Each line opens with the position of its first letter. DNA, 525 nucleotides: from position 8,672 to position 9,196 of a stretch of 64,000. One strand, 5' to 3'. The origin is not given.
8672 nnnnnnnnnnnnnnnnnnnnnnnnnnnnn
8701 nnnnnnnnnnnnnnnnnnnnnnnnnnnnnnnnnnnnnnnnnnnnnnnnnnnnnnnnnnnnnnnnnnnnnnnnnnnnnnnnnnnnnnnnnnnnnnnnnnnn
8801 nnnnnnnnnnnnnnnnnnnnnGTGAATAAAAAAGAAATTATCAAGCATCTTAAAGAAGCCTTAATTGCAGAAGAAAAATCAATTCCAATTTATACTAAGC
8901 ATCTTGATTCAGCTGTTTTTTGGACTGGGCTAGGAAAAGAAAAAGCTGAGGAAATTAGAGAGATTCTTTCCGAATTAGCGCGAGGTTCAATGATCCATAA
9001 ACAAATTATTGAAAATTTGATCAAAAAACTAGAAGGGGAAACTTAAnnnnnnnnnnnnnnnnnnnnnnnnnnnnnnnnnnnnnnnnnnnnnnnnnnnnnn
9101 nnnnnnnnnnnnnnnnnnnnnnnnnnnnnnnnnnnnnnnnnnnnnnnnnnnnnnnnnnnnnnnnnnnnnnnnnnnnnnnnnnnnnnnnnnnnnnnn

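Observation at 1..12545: Duplicated PilZ / small-protein pair / CheY-like regulator module flanking an exopolysaccharide operon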

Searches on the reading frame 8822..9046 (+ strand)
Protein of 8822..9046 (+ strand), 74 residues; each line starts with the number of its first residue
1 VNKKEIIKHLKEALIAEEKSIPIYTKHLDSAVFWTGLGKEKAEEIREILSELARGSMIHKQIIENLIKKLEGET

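Call 3: search_protein_families(library=pfam, proteins=[window:8822-9046:+], max_evalue=1)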
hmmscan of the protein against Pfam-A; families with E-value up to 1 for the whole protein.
window:8822-9046:+ (74 aa): 5 families
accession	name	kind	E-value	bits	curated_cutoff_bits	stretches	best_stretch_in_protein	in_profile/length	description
PF02915.23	Rubrerythrin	-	0.00099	19.9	22.8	1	9-73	2-59/137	Rubrerythrin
PF22928.2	INTS1_R4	-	0.042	14.2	27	1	39-71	7-39/102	Integrator complex subunit 1, R4 domain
PF09713.15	A_thal_3526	-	0.047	14.4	27.8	0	1-18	13-31/53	Plant protein 1589 of unknown function (A_thal_3526)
PF10798.13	YmgB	-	0.11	12.8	22.3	1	56-73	19-36/59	Biofilm development protein YmgB/AriR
PF04485.17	NblA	-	0.21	12.5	25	1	43-69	23-49/50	Phycobilisome degradation protein nblA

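Call 16: find_encoding_contigs(protein=window:8822-9046:+, flank=10000)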
Protein window:8822-9046:+ (74 aa): no gene with exactly this product is on record in the collection.

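Call 21: find_related_loci(query=A1, collection=genome_contigs, flank=10000)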
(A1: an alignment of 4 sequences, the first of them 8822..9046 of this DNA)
Query A1 (74 aa) in genome_contigs; peptide patterns used: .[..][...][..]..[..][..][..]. (x = any residue, [..] = any of these).
26 stretches matched a pattern; 2 encode a relative of the query (tblastn E <= 1e-3); 2 distinct loci.
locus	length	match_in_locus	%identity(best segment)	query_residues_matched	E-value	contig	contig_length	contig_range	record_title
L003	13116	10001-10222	82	1-74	1e-37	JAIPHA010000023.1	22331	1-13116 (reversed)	MAG: Candidatus Omnitrophota bacterium isolate Tobar13.5m-G63 Tobar13-5m-20mill-C575, whole genome shotgun sequence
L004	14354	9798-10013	47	1-72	5e-22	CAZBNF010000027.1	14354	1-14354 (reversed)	MAG TPA_asm: uncultured Planctomycetia bacterium isolate SRP178699_co1_432 genome assembly, contig: NODE_5508_length_143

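Call 24: search_protein_families(library=pfam, proteins=[L003:14-1525:+, L004:3078-3602:+, L004:3935-7309:+, L004:7315-8865:+, L004:8862-9782:+, L004:10917-11258:+, L004:11239-11919:+, L004:11957-12685:+, L004:12854-14062:+, L004:2031-2588:+], max_evalue=0.001)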
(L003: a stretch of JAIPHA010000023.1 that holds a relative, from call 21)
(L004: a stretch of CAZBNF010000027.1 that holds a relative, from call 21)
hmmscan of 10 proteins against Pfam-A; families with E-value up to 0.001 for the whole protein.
L003:14-1525:+ (503 aa): 4 families
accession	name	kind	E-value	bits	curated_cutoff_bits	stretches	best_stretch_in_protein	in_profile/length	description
PF02518.31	HATPase_c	-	7.9e-29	100.8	26.4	1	129-238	2-109/111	Histidine kinase-, DNA gyrase B-, and HSP90-like ATPase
PF00512.31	HisKA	-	3.3e-15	56.3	26.9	1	15-82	2-66/66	His Kinase A (phospho-acceptor) domain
PF07238.19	PilZ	-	3e-14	53.6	22.5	1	393-498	2-100/102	PilZ domain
PF14501.12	HATPase_c_5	-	0.00019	21.7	22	1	133-223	6-89/102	GHKL domain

L004:3078-3602:+ (174 aa): 1 family
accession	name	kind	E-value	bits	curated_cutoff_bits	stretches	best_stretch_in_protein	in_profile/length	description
PF23477.1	zf_Tbcl_2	-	1.4e-17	63.5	27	1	75-108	1-34/37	Probable treble clef zinc finger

L004:3935-7309:+ (1124 aa): 26 families (the best 25 are shown)
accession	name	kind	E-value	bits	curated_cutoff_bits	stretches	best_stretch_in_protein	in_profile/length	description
PF14559.12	TPR_19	-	3.8e-73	242.2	25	8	419-471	5-58/68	Tetratricopeptide repeat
PF07719.23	TPR_2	-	1.1e-53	175.3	27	1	238-270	2-34/34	Tetratricopeptide repeat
PF13428.12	TPR_14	-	1.2e-46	152.7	23.5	0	132-171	5-44/44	Tetratricopeptide repeat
PF00515.34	TPR_1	-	5.6e-36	121.3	27.8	1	238-270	2-34/34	Tetratricopeptide repeat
PF13424.12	TPR_12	-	1.6e-34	118.4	30.1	1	239-301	5-75/77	Tetratricopeptide repeat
PF13432.12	TPR_16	-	7e-33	113.1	32.7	0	284-327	10-53/65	Tetratricopeptide repeat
PF12895.13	ANAPC3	-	6.6e-28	97.3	27.2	2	109-187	3-81/82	Anaphase-promoting complex, cyclosome, subunit 3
PF24575.1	TPR_Slam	-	9.8e-28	97.1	35.2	0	663-702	60-100/104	Surface lipoprotein assembly modifier, N-terminal TPR repeats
PF13181.12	TPR_8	-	8.4e-26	88.3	25.7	0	238-270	2-34/34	Tetratricopeptide repeat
PF13176.12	TPR_7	-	1.2e-25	87.7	27.9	0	311-339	5-35/36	Tetratricopeptide repeat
PF23914.1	TPR_CcmH_CycH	-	2.3e-25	89.7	42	1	544-651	46-156/158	Cytochrome c-type biogenesis protein H TPR domain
PF13174.12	TPR_6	-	3.8e-25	87.2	26.3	0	134-160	6-32/33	Tetratricopeptide repeat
PF13374.12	TPR_10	-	6.2e-20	71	27.5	0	239-266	4-31/42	Tetratricopeptide repeat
PF25064.1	ARM_TT21_5th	-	2.4e-19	70.2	27.8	0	206-262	4-60/117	TT21 fifth ARM repeats domain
PF25068.1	ARM_TT21_4th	-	4e-19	69.8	30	2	110-264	14-153/153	Tetratricopeptide repeat protein 21 forth ARM domain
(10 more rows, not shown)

L004:7315-8865:+ (516 aa): 5 families
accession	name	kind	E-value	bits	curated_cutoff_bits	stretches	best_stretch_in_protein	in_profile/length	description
PF13641.12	Glyco_tranf_2_3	-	3.1e-24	86.7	27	1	97-322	1-229/230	Glycosyltransferase like family 2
PF13632.12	Glyco_trans_2_3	-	2.1e-23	83.6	27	1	182-396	1-191/198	Glycosyl transferase family group 2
PF00535.33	Glycos_transf_2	-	6.6e-15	55.9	23.3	1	101-267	2-165/168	Glycosyl transferase family 2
PF03552.20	Cellulose_synt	-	1.2e-13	51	24.7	1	276-491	421-654/722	Cellulose synthase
PF13506.12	Glyco_transf_21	-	3.5e-09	36.8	21.7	1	171-321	22-173/174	Glycosyl transferase family 21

L004:8862-9782:+ (306 aa): 1 family
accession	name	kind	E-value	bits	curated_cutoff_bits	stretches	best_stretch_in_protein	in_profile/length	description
PF02156.21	Glyco_hydro_26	-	8.6e-13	48.8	20.2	1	84-214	112-239/311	Glycosyl hydrolase family 26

L004:10917-11258:+ (113 aa): 0 families

L004:11239-11919:+ (226 aa): 1 family
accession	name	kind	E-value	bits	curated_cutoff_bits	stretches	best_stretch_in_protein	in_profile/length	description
PF12281.14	NTP_transf_8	-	4.8e-27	95.8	26.3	1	8-185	2-201/218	Nucleotidyltransferase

L004:11957-12685:+ (242 aa): 2 families
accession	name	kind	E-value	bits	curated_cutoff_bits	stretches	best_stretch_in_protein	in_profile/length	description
PF12850.12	Metallophos_2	-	2.6e-19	70.2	27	1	1-203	1-150/154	Calcineurin-like phosphoesterase superfamily domain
PF00149.33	Metallophos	-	2.8e-12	47.9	21.5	1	3-152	3-190/191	Calcineurin-like phosphoesterase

L004:12854-14062:+ (402 aa): 1 family
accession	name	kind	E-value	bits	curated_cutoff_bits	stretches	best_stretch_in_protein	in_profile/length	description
PF00082.27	Peptidase_S8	-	1.7e-64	218.4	21.8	1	140-393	1-288/288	Subtilase family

L004:2031-2588:+ (185 aa): 3 families
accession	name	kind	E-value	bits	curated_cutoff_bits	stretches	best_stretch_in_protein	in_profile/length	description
PF08843.17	AbiEii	-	5.2e-08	33.5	22.5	0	17-61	9-43/238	Nucleotidyl transferase AbiEii toxin, Type IV TA system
PF09970.15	DUF2204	-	1.2e-07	31.9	20.3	1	10-170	6-169/181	Nucleotidyl transferase of unknown function (DUF2204)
PF14907.12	NTP_transf_5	-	2.2e-06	27.9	31.2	1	11-83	62-139/249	Uncharacterised nucleotidyltransferase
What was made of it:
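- Checked: The syntenic relative L003 has HisKA-HATPase_c-PilZ (call 24).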

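Call 29: find_related_loci(query=A4, collection=metagenome_contigs, flank=10000)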
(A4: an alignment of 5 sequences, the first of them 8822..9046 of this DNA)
Query A4 (74 aa) in metagenome_contigs; peptide patterns used: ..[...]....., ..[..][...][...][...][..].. (x = any residue, [..] = any of these).
223 stretches matched a pattern; 13 encode a relative of the query (tblastn E <= 1e-3); 13 distinct loci.
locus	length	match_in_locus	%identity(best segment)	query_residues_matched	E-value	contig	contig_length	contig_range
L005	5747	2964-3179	56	1-72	3e-22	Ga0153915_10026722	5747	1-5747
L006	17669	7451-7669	56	1-73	4e-22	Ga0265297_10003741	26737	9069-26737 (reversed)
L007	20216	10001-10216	47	1-72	3e-21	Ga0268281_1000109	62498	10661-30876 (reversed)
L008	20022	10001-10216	47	1-72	3e-21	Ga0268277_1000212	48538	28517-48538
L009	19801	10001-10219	55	1-73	5e-21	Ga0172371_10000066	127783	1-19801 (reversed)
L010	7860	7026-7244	52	1-73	4e-20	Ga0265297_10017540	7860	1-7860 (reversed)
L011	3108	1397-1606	53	1-70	1e-19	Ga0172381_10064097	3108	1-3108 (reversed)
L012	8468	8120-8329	53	1-70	2e-19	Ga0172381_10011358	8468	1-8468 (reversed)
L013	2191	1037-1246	47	1-70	6e-19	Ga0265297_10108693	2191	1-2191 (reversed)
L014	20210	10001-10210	49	1-70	7e-18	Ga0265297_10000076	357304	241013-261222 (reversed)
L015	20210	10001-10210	49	1-70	1e-17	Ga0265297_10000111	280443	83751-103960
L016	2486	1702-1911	49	1-70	4e-16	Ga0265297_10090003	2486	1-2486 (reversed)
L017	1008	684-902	48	1-72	6e-15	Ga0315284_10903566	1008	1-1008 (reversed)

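Call 32: search_protein_families(library=pfam, proteins=[L015:4300-5337:+, L009:4547-5296:+, L010:2785-3252:+, L015:12197-12949:+, L015:12946-13299:+, L015:13501-14445:+, L015:11342-12055:-, L015:10796-11128:+, L014:10473-11033:+, L014:11026-12264:+], max_evalue=0.01)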
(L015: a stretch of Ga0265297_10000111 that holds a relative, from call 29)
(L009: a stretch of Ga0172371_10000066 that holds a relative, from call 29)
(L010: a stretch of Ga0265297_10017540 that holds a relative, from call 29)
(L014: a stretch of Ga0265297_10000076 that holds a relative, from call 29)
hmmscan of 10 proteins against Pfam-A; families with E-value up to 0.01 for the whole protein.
L015:4300-5337:+ (345 aa): 2 families
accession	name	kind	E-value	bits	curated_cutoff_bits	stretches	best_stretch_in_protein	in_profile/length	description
PF09084.16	NMT1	-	3.6e-26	92.8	20.5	1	60-266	5-216/216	NMT1/THI5 like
PF13379.11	NMT1_2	-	1.7e-18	67.8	24.7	1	45-269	4-247/252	NMT1-like family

L009:4547-5296:+ (249 aa): 3 families
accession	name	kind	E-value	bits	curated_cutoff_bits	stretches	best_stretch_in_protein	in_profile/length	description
PF09084.16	NMT1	-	1.5e-17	64.7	20.5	1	12-170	53-216/216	NMT1/THI5 like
PF13379.11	NMT1_2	-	9.4e-10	39.1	24.7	1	78-173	152-247/252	NMT1-like family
PF02621.19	VitK2_biosynth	-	0.0013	18.7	26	0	137-193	179-232/252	Menaquinone biosynthesis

L010:2785-3252:+ (155 aa): 1 family
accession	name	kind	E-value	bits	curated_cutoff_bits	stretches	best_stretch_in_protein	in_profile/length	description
PF05228.19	CHASE4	-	3.1e-11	44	26.2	1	57-118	7-68/140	CHASE4 domain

L015:12197-12949:+ (250 aa): 1 family
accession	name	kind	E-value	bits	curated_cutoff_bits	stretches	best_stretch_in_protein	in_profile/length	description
PF03116.20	NQR2_RnfD_RnfE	-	2.3e-16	60.5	27.7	2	141-244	186-290/296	NQR2, RnfD, RnfE family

L015:12946-13299:+ (117 aa): 0 families

L015:13501-14445:+ (314 aa): 1 family
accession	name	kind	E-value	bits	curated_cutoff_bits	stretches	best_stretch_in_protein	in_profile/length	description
PF03227.22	GILT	-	0.0045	17.7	22.4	1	132-206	2-81/107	Gamma interferon inducible lysosomal thiol reductase (GILT)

L015:11342-12055:- (237 aa): 1 family
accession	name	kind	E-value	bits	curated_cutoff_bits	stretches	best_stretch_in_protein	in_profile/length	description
PF01553.26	Acyltransferase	-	2.9e-30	105.2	23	1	61-186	1-131/132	Acyltransferase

L015:10796-11128:+ (110 aa): 0 families

L014:10473-11033:+ (186 aa): 1 family
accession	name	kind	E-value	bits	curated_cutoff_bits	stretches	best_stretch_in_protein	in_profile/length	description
PF00156.33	Pribosyltran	-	3.3e-12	46.4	26.3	1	55-173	16-141/158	Phosphoribosyl transferase domain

L014:11026-12264:+ (412 aa): 13 families
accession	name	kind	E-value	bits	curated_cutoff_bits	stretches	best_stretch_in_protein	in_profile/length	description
PF03486.20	HI0933_like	-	6.7e-83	278.3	50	1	3-407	2-243/244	HI0933-like protein Rossmann domain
PF22780.1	HI0933_like_1st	-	8.2e-34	117.3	27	1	191-353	1-164/165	HI0933-like protein barrel and H2TH domain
PF01134.28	GIDA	-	6.6e-12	45.6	22.1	1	4-164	2-150/391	Glucose inhibited division protein A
PF07992.20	Pyr_redox_2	-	1.1e-11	45.2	26.1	2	2-40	1-40/291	Pyridine nucleotide-disulphide oxidoreductase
PF12831.13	FAD_oxidored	-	9.3e-10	38.8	27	1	4-163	2-145/416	FAD dependent oxidoreductase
PF01266.30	DAO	-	9.4e-10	39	27.9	2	3-37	1-35/353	FAD dependent oxidoreductase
PF00890.30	FAD_binding_2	-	7e-09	35.8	20.4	1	4-40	2-38/414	FAD binding domain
PF13454.12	NAD_binding_9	-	4.6e-08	33.6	21.8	1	5-163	1-153/155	FAD-NAD(P)-binding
PF00070.33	Pyr_redox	-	5e-07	30.6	22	1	3-39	1-37/82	Pyridine nucleotide-disulphide oxidoreductase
PF13738.12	Pyr_redox_3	-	1.3e-05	25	30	0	6-33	2-30/305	Pyridine nucleotide-disulphide oxidoreductase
PF13450.12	NAD_binding_8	-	1.8e-05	25.4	21.9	1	6-37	1-32/68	NAD(P)-binding Rossmann-like domain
PF01946.23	Thi4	-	0.00029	20.6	26.2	0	4-38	20-55/235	Thi4 family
PF01262.27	AlaDh_PNT_C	-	0.00056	19.8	23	1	3-40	30-67/214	Alanine dehydrogenase/PNT, C-terminal domain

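Call 53: search_protein_representatives(alignment_id=A1)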
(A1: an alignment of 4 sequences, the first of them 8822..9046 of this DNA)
Query: 4 sequences, 79 profile positions. Proteins with E-value up to 0.001 (for the whole library): 364; up to 1e-10: 88; up to 1e-30: 0. The best 150 are listed.
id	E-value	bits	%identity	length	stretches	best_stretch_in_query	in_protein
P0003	2.5e-25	104.7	-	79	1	1-79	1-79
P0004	9.7e-22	93.3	-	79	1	1-79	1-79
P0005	2.3e-21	92.1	-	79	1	1-79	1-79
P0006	4.9e-21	91.0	-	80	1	1-79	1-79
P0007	5.1e-21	91.0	-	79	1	1-79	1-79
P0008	5.3e-21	90.9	-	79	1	1-79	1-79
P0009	5.7e-20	87.6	-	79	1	1-79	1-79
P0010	1.1e-19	86.7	-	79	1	1-79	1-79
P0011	1.6e-19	86.1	-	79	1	1-79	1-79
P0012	1.7e-19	86.1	-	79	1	1-79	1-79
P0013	2.6e-19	85.5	-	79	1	1-79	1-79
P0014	9.5e-19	83.7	-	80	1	2-79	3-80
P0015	1.2e-18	83.4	-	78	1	2-78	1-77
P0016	1.2e-18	83.3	-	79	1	1-79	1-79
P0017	1.4e-18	83.1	-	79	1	1-79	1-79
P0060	1.7e-12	63.6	-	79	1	1-79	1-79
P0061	1.7e-12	63.6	-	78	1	2-79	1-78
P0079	1.4e-11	60.7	-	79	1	1-79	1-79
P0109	8.8e-10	54.9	-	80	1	3-69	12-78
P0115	1.3e-09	54.4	-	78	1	2-79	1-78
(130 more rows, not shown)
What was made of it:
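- On Rubrerythrin / ferritin-like (PF02915): The best 150 of 364 A-family cluster representatives are 72-90 aa (call 53).
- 364 cluster representatives match the A profile, and the best 150 are all 72-90 aa (call 53). The best 150 of 364 cluster representatives are all 72-90 aa (call 53).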

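Call 60: find_homologous_proteins(query=A8, max_evalue=0.001)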
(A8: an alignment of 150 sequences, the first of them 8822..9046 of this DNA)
Query A8 (150 sequences) (74 aa, profile of the alignment): 72 proteins with E <= 0.001 among 1974 candidates.
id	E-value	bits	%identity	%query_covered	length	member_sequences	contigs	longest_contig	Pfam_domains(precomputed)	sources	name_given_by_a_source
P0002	1.6e-26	110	57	95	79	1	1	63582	-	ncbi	ncbi:hypothetical protein ACFL5Y_00620 [Candidatus Omnitrophota bacterium]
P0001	2.0e-26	110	49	99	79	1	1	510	-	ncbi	-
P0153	5.3e-24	102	53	95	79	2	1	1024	-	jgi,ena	-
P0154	7.5e-24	102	54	96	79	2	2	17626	-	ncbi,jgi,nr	ncbi:MAG: hypothetical protein M0R20_02470 [Candidatus Omnitrophica bacterium]|jgi:hypothetical prot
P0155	1.2e-23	101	48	88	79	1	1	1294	-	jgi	jgi:hypothetical protein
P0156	1.2e-22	98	68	96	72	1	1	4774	PF02915.24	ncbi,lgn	ncbi:MAG: ferritin family protein [Candidatus Omnitrophota bacterium]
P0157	7.7e-22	95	100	100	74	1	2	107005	-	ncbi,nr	ncbi:MAG: hypothetical protein K9L84_04375 [Candidatus Omnitrophica bacterium]|nr:hypothetical prote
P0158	9.8e-22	95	82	100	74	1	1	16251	-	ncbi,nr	ncbi:MAG: hypothetical protein K9L95_04305 [Candidatus Omnitrophica bacterium]|nr:hypothetical prote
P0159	1.0e-21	95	80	100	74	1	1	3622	-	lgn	-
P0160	1.4e-21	94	88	100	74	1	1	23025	-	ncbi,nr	ncbi:MAG: hypothetical protein K9L61_01165 [Candidatus Omnitrophica bacterium]|nr:hypothetical prote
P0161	3.1e-21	93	81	100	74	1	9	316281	-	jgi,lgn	jgi:rubrerythrin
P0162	3.6e-21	93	31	69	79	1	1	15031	-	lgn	-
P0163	4.1e-21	93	88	100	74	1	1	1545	-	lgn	-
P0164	7.3e-21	92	23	95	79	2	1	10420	-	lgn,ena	-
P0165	1.7e-20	91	88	100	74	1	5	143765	-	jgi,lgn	jgi:rubrerythrin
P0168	2.7e-20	90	22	86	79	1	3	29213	-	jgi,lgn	jgi:hypothetical protein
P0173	1.4e-19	88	24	85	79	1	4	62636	-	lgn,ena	-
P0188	4.9e-18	83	24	73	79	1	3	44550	-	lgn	-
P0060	5.6e-18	83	17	89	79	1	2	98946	-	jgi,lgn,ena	jgi:hypothetical protein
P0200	1.1e-16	79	30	89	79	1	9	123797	-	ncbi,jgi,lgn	jgi:hypothetical protein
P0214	2.7e-8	52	21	70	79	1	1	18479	-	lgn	-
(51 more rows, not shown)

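Call 62: find_encoding_contigs(protein=P0060, flank=9000, max_places=2)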
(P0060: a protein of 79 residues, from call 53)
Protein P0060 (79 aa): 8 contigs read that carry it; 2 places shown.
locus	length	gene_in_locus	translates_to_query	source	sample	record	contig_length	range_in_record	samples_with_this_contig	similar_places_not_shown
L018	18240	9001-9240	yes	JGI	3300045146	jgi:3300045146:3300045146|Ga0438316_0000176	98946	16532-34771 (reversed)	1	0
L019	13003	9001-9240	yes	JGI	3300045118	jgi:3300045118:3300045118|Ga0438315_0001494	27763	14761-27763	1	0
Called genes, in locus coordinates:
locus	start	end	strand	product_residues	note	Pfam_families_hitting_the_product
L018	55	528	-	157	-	-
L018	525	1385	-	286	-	-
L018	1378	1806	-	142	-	-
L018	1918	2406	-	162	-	PF06067:DUF932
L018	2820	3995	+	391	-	PF17785:PUA_3, PF10672:Methyltrans_SAM, PF02475:TRM5-TYW2_MTfase, PF01170:UPF0020 (weak), PF03602:Cons_hypoth95, PF05175:MTS, PF09445:Methyltransf_15, PF13847:Methyltransf_31, +3 more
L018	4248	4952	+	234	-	PF13429:TPR_15, PF13428:TPR_14 (faint), PF13424:TPR_12 (faint), PF14559:TPR_19 (faint), PF13176:TPR_7 (faint)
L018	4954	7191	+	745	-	PF09976:TPR_21 (faint), PF12895:ANAPC3 (faint), PF13429:TPR_15 (faint), PF14561:TPR_20 (faint), PF13432:TPR_16 (weak), PF14559:TPR_19 (weak), PF13432:TPR_16 (weak), PF14559:TPR_19, +18 more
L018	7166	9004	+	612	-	PF13506:Glyco_transf_21, PF00535:Glycos_transf_2, PF13641:Glyco_tranf_2_3, PF13632:Glyco_trans_2_3, PF03552:Cellulose_synt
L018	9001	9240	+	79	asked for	-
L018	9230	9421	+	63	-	-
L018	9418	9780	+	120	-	PF00072:Response_reg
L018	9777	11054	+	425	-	PF01270:Glyco_hydro_8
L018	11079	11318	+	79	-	-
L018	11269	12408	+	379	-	PF00512:HisKA, PF02518:HATPase_c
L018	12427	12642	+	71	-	-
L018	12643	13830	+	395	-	PF13692:Glyco_trans_1_4, PF00534:Glycos_transf_1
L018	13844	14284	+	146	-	-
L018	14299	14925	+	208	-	PF01865:PhoU_div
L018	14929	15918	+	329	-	PF01384:PHO4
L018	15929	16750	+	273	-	-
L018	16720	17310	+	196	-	-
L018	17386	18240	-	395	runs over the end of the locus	PF04773:FecR (weak)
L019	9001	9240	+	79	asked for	-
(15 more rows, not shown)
